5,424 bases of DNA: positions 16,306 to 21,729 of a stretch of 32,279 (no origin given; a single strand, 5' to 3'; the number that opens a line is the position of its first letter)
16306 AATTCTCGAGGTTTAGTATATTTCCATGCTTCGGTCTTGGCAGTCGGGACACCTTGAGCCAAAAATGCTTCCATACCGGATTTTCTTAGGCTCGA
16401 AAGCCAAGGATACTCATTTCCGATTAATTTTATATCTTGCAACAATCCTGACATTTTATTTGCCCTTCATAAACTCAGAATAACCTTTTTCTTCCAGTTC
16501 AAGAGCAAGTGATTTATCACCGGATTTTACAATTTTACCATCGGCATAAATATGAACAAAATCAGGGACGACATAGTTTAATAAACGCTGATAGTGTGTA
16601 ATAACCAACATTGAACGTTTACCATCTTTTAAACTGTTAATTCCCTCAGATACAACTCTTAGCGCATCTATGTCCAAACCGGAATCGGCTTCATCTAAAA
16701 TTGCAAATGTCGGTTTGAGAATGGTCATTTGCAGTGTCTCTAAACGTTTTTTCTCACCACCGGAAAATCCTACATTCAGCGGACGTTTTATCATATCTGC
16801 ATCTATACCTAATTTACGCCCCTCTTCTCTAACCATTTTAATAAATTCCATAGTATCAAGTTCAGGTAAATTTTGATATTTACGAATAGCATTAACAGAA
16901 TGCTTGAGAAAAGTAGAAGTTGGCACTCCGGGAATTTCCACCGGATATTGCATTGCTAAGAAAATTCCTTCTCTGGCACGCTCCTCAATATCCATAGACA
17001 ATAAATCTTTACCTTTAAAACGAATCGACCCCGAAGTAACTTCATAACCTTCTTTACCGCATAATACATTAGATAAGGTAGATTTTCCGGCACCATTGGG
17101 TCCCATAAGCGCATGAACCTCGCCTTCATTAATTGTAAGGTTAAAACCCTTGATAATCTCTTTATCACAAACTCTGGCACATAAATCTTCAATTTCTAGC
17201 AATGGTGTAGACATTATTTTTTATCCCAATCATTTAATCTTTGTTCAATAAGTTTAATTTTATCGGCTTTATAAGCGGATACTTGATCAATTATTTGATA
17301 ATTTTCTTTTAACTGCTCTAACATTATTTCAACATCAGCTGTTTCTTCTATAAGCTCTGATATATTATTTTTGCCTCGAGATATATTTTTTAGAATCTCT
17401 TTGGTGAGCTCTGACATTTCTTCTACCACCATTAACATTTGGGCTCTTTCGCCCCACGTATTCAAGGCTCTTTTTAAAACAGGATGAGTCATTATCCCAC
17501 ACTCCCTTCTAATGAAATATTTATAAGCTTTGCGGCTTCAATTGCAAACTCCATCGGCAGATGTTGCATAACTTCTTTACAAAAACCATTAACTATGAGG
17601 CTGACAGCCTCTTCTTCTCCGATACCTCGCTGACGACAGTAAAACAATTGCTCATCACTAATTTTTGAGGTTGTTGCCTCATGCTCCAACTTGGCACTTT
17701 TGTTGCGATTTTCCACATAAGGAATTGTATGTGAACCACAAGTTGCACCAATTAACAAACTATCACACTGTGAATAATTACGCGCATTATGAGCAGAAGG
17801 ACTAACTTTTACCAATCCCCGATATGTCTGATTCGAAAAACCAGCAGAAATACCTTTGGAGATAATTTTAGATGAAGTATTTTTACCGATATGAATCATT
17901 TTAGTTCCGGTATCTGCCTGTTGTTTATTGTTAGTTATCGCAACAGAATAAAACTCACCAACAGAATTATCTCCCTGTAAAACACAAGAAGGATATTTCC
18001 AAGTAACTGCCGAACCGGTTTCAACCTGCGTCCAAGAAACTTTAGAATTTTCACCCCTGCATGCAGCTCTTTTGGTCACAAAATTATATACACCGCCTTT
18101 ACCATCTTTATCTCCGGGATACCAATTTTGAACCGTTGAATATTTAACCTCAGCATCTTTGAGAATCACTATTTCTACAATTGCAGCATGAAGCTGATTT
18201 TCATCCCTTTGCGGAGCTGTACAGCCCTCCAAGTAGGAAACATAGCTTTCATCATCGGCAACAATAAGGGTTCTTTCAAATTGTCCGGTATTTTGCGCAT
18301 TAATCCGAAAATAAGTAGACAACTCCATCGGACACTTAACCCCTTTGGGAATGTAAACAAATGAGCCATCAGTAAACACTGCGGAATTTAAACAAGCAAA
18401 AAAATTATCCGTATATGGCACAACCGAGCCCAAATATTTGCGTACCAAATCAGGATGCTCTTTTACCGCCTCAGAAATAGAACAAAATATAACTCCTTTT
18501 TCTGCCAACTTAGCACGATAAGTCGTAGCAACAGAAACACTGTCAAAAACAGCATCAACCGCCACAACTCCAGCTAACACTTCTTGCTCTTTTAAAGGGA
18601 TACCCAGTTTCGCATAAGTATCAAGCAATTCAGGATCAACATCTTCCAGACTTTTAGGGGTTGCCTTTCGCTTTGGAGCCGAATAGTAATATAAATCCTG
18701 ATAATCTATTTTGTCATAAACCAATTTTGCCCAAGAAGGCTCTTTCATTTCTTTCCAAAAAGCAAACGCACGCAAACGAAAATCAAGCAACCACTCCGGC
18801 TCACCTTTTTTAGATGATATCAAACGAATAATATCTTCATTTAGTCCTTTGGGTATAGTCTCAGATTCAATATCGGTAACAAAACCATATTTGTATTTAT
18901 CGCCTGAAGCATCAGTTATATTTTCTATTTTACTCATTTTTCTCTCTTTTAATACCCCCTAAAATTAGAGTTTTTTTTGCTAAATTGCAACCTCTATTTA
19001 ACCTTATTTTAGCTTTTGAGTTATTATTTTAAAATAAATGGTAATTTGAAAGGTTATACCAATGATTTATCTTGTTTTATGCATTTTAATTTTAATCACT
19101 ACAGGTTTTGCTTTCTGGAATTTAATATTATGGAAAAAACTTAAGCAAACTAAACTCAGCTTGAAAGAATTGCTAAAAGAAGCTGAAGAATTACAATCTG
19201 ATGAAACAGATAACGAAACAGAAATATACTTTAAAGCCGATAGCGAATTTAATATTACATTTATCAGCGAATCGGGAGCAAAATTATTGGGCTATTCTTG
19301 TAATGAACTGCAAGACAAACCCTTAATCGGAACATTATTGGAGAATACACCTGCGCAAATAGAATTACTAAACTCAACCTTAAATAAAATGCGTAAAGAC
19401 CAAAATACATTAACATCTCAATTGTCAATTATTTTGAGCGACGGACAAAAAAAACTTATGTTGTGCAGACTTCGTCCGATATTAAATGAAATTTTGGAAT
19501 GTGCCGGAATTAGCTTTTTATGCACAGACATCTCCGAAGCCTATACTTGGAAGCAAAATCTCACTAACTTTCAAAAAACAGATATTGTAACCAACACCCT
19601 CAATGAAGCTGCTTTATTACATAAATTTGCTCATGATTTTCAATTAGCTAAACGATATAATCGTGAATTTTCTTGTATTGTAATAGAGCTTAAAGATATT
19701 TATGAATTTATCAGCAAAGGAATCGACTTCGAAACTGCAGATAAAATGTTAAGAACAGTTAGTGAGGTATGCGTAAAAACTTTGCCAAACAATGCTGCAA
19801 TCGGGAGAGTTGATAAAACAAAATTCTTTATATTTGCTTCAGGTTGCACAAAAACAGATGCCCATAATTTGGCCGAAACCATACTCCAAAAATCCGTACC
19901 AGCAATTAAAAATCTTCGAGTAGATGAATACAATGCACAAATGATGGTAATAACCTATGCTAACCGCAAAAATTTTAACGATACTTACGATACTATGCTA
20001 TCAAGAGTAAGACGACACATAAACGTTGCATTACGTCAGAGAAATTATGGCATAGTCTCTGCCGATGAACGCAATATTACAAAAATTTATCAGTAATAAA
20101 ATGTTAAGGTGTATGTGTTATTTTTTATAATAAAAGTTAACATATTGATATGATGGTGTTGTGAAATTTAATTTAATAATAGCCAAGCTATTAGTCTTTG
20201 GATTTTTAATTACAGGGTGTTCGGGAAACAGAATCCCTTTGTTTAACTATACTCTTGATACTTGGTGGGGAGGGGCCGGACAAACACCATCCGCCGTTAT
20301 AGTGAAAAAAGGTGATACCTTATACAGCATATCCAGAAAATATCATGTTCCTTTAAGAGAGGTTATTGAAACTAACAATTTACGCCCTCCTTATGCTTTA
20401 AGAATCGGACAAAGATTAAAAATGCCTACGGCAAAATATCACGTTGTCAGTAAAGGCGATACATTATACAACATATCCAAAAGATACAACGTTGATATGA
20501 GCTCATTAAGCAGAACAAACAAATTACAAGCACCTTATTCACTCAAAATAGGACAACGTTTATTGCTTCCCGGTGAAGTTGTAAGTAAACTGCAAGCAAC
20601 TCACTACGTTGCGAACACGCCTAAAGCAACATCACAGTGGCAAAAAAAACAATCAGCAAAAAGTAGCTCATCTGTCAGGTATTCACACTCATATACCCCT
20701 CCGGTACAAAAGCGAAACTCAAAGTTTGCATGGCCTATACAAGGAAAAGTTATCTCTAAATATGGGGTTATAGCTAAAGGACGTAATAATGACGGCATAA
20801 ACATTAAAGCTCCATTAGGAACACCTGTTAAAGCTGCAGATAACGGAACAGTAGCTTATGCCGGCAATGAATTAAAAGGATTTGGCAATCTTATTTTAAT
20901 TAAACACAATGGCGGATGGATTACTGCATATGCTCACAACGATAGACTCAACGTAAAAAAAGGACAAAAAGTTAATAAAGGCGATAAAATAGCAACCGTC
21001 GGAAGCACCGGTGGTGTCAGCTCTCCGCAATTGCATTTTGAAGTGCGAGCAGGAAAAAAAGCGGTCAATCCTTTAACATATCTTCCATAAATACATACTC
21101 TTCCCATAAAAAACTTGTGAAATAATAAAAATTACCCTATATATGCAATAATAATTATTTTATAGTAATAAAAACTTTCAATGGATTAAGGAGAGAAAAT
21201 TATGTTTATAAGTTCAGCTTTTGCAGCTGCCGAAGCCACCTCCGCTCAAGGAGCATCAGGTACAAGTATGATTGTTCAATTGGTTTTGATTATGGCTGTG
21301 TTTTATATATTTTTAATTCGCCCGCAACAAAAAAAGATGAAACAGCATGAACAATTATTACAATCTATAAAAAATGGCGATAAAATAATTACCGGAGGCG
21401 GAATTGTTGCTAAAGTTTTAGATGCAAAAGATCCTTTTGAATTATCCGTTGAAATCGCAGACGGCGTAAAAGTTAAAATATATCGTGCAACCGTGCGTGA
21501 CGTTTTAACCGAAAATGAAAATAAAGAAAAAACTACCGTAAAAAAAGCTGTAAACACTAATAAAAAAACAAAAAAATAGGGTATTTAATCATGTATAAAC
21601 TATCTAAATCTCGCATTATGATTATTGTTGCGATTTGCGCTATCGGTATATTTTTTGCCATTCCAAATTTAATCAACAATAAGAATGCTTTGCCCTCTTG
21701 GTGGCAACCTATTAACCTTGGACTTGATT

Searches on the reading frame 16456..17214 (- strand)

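Call 73: search_protein_families(library=pfam, proteins=[window:16456-17214:-], max_evalue=0.0001)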
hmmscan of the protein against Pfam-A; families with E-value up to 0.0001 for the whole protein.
window:16456-17214:- (252 aa): 2 families
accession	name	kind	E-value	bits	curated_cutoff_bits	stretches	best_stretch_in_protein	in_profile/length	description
PF00005.33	ABC_tran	-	2.2e-21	77.3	25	1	22-176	2-135/137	ABC transporter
PF02463.25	SMC_N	-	8.2e-06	25.8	40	0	150-220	137-209/220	RecF/RecN/SMC N terminal domain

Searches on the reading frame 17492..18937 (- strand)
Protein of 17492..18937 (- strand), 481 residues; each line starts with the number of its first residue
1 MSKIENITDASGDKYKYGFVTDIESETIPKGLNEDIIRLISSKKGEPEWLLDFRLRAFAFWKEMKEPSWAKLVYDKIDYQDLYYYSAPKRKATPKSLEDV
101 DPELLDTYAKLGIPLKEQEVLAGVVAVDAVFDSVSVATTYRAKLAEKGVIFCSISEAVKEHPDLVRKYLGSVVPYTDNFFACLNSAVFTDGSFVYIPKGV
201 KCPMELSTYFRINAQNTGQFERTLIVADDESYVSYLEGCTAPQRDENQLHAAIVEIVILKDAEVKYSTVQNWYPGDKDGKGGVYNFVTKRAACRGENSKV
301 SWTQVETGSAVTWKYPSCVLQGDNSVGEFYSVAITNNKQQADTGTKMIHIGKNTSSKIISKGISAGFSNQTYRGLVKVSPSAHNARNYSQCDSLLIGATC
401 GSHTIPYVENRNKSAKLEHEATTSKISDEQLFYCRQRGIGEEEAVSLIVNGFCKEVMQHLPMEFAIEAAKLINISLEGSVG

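Call 73: search_protein_families(library=pfam, proteins=[window:17492-18937:-], max_evalue=0.0001)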
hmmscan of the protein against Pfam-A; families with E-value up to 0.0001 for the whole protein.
window:17492-18937:- (481 aa): 2 families
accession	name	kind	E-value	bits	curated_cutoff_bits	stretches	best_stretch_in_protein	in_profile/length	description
PF01458.23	SUFBD_core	-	4.1e-80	269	27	1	210-452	1-232/232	SUF system FeS cluster assembly, SufBD core domain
PF19295.5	SufBD_N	-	4.6e-12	46.4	23.5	1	138-202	103-166/172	SufBD protein N-terminal region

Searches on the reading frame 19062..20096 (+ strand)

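Call 73: search_protein_families(library=pfam, proteins=[window:19062-20096:+], max_evalue=0.0001)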
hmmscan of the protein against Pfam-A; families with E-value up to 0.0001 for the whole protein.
window:19062-20096:+ (344 aa): 3 families
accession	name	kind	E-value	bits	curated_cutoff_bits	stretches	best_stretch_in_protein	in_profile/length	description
PF00990.26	GGDEF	-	4.5e-07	30.2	23.8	1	173-288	3-117/161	Diguanylate cyclase, GGDEF domain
PF13426.13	PAS_9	-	8.1e-07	29.7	27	1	55-159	3-103/103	PAS domain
PF00989.32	PAS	-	3.9e-06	27.3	22.6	1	56-156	14-112/113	PAS fold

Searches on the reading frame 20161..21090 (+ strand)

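Call 73: search_protein_families(library=pfam, proteins=[window:20161-21090:+], max_evalue=0.0001)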
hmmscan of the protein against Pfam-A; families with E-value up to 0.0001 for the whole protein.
window:20161-21090:+ (309 aa): 4 families
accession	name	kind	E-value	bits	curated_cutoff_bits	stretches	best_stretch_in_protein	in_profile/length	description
PF01551.29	Peptidase_M23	-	1.7e-33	115.1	28.7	1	209-304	2-96/96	Peptidase family M23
PF01476.26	LysM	-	6.7e-29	100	20.9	2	47-89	2-43/43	LysM domain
PF23473.1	LysM3_LYK4_5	-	1.9e-08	34.7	29.3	0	95-124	6-35/48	LYK4/5 LysM3 domain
PF13533.13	Biotin_lipoyl_2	-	4.7e-08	33.1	29.8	0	263-279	14-30/32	Biotin-lipoyl like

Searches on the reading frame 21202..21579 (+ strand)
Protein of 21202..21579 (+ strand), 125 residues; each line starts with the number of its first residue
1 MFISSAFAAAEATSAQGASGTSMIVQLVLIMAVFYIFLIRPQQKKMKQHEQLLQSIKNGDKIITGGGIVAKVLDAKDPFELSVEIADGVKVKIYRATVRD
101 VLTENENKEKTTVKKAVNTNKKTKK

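Call 73: search_protein_families(library=pfam, proteins=[window:21202-21579:+], max_evalue=0.0001)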
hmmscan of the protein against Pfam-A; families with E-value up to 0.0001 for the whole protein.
window:21202-21579:+ (125 aa): 1 family
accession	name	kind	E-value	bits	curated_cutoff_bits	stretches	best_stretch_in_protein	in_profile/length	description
PF02699.20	YajC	-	5.7e-25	87.5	28.2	1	23-99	2-77/78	Preprotein translocase subunit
